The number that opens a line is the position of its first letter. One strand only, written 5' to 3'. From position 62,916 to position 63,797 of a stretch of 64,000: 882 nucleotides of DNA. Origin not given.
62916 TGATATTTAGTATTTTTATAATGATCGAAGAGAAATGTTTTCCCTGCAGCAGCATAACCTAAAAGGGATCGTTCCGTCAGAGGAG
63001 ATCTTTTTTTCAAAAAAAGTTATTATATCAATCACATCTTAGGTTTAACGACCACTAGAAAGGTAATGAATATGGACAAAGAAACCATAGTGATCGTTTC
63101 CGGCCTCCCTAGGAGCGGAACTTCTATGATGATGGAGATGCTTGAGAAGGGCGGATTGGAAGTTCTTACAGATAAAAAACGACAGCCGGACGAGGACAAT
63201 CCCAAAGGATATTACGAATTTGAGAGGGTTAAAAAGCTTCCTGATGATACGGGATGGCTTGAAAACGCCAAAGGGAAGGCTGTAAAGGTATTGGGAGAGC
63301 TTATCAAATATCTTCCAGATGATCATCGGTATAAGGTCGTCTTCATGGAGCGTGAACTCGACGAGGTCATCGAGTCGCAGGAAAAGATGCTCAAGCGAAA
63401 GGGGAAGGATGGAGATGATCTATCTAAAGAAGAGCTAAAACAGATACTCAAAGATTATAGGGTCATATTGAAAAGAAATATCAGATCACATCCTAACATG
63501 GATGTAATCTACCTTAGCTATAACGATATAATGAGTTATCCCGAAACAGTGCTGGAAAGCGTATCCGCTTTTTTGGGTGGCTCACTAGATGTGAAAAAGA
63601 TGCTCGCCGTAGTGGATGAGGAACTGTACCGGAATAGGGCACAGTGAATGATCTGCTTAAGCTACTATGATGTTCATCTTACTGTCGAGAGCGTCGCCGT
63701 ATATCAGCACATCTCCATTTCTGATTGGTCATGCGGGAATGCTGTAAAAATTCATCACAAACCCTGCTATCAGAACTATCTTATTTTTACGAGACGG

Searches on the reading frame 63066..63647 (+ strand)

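Call 81: search_protein_families(library=pfam, proteins=[window:63066-63647:+], max_evalue=0.0001)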
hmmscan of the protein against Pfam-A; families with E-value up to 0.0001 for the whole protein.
window:63066-63647:+ (193 aa): 2 families
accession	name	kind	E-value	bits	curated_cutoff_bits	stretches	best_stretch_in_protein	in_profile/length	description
PF13469.12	Sulfotransfer_3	-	5.6e-11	43.5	27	1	52-171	91-211/216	Sulfotransferase family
PF00685.33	Sulfotransfer_1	-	4e-05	23.6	22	0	9-183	4-192/255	Sulfotransferase domain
